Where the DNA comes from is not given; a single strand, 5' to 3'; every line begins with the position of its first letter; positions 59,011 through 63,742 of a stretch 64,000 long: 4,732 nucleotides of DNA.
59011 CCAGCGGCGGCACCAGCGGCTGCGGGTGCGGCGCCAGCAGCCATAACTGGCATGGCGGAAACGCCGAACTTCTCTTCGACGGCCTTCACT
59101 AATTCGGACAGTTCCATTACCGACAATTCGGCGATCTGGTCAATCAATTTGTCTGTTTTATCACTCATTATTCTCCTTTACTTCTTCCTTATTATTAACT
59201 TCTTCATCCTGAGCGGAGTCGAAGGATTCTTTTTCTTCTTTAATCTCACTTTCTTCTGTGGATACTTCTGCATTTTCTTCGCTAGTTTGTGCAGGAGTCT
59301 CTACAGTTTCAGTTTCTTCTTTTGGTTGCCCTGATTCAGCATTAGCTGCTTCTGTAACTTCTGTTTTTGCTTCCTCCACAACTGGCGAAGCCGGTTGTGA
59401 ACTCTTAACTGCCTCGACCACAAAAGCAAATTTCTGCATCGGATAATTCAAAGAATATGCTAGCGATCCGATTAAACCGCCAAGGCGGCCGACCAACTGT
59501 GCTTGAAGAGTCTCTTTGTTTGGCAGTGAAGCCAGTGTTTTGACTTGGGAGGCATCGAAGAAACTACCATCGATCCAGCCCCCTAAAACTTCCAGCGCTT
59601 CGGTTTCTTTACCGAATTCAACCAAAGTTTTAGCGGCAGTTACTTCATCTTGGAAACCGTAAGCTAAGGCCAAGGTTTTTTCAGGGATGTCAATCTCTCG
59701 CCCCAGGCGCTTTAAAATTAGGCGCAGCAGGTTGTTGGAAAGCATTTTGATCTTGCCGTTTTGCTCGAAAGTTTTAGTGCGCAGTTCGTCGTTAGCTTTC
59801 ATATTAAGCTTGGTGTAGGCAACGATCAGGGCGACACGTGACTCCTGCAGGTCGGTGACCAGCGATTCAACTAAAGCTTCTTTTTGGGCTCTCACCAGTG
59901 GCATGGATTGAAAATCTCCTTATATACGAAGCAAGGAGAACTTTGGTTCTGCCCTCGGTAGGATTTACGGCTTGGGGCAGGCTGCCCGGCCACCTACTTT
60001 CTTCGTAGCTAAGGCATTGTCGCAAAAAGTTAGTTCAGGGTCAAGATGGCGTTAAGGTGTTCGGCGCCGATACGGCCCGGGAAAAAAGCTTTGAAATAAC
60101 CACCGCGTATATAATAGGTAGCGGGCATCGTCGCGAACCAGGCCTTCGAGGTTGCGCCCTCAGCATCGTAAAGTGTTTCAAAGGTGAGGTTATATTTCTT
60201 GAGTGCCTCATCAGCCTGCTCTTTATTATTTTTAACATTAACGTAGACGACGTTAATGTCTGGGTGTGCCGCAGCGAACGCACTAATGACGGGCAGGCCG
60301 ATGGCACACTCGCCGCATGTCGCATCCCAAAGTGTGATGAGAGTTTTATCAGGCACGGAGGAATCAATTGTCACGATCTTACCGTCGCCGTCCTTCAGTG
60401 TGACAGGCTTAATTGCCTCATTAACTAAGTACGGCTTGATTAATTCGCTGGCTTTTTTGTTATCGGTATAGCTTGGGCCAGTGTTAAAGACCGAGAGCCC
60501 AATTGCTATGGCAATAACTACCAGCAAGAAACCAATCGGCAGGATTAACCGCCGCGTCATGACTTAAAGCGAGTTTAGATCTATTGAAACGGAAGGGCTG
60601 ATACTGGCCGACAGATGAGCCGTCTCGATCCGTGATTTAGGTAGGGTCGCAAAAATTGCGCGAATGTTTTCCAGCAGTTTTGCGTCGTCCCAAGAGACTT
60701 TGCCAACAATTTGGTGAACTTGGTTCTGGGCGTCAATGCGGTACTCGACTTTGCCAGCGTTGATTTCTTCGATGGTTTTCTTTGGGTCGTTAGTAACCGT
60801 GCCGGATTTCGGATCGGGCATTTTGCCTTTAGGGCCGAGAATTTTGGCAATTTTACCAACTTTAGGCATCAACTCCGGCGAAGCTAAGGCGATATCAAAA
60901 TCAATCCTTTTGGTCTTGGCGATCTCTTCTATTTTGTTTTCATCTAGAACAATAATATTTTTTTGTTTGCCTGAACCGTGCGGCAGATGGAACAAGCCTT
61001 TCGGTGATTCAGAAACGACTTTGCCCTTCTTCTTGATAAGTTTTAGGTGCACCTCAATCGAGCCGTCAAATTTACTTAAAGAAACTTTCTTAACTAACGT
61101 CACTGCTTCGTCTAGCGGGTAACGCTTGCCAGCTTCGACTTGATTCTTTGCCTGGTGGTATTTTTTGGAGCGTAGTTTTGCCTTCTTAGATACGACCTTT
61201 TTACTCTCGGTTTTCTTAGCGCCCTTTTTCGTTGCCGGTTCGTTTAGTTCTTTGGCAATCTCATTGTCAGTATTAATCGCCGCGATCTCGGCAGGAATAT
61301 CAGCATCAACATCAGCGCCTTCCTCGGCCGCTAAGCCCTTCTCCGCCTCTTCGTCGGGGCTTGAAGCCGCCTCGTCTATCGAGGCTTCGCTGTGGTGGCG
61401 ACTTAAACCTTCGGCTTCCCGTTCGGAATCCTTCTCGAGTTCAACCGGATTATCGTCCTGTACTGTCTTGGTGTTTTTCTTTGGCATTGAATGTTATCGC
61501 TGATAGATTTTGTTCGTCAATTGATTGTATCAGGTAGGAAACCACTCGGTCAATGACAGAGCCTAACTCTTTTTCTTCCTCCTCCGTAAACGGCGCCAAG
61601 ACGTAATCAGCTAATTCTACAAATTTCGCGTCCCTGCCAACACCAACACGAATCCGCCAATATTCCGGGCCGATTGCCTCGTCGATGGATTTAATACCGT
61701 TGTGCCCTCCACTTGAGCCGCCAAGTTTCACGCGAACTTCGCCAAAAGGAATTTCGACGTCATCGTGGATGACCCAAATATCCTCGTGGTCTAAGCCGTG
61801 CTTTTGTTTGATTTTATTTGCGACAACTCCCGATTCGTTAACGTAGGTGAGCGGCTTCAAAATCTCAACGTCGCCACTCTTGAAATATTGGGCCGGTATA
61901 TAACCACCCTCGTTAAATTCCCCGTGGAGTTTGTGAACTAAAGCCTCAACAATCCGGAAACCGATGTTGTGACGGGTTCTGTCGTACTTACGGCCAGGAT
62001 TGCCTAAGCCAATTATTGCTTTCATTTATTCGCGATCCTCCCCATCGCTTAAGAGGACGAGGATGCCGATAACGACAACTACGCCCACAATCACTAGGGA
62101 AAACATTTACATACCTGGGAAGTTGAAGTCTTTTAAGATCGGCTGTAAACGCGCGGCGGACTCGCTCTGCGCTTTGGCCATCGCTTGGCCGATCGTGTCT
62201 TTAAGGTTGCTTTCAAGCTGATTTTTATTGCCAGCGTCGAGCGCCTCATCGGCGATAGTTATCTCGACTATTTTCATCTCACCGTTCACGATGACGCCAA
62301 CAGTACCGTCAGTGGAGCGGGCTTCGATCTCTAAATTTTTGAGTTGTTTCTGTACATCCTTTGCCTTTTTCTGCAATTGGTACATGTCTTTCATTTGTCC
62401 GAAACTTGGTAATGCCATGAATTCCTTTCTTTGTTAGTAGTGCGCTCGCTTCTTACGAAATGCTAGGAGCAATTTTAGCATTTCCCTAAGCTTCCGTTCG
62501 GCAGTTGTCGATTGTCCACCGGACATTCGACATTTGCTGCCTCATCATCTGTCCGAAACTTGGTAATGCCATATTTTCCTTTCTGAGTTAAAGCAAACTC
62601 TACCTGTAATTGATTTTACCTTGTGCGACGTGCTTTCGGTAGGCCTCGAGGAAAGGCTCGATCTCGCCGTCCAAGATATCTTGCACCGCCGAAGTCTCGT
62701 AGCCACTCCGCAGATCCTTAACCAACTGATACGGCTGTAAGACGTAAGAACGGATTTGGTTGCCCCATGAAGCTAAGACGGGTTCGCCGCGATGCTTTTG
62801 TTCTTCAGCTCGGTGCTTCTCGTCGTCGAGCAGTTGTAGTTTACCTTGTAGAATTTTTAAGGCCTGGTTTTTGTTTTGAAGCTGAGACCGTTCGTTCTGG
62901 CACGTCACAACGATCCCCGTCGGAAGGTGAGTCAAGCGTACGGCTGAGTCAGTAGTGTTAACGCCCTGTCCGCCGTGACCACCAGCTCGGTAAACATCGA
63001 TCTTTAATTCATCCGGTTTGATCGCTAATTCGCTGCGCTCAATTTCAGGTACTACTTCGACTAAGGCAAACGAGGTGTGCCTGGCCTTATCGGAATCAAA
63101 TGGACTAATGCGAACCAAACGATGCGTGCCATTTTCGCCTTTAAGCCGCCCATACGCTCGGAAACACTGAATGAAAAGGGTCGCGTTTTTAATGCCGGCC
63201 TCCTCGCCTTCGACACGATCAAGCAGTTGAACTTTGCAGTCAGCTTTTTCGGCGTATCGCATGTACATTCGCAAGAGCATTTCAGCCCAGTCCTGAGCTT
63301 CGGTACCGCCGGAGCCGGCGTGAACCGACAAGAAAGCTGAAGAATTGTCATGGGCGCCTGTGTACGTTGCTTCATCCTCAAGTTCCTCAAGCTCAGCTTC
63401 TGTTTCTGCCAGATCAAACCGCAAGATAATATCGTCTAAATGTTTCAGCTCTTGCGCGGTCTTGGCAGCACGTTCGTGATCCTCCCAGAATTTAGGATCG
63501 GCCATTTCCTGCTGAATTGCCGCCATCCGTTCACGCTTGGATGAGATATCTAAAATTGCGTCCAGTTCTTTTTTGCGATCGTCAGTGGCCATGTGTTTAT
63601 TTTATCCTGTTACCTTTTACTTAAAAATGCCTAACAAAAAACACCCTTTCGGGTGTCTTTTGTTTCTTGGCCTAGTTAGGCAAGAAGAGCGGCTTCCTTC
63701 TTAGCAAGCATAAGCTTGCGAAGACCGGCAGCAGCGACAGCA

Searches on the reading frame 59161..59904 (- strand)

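Call 46: search_protein_families(library=pfam, proteins=[window:59161-59904:-], max_evalue=0.001)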
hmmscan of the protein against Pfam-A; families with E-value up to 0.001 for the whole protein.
window:59161-59904:- (247 aa): 1 family
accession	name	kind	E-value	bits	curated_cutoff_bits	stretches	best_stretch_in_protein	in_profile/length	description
PF00466.25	Ribosomal_L10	-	3e-13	50.1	22.8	1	5-97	3-98/100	Ribosomal protein L10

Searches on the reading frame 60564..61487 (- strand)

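Call 46: search_protein_families(library=pfam, proteins=[window:60564-61487:-], max_evalue=0.001)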
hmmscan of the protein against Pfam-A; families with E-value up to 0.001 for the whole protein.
window:60564-61487:- (307 aa): 1 family
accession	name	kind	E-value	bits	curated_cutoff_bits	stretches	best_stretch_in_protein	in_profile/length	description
PF00687.26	Ribosomal_L1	-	3.6e-30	105.5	32.2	1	187-285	80-179/198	Ribosomal protein L1p/L10e family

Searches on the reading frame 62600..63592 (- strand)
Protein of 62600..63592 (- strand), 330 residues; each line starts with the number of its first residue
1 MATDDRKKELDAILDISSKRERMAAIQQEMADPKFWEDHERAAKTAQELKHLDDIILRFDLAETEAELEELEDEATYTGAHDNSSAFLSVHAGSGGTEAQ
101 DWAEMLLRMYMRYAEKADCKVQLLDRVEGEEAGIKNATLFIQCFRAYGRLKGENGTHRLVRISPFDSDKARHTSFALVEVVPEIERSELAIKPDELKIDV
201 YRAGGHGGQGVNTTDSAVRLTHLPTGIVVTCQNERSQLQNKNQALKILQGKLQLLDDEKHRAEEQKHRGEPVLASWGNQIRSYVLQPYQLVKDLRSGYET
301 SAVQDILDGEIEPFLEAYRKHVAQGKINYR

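Call 46: search_protein_families(library=pfam, proteins=[window:62600-63592:-], max_evalue=0.001)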
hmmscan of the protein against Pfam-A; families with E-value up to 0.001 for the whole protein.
window:62600-63592:- (330 aa): 2 families
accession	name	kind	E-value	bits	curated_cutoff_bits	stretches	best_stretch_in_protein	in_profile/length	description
PF03462.23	PCRF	-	8.3e-43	146.9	24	2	61-178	73-194/194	PCRF domain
PF00472.26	RF-1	-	4.9e-38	130.1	35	1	187-295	3-116/116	RF-1 domain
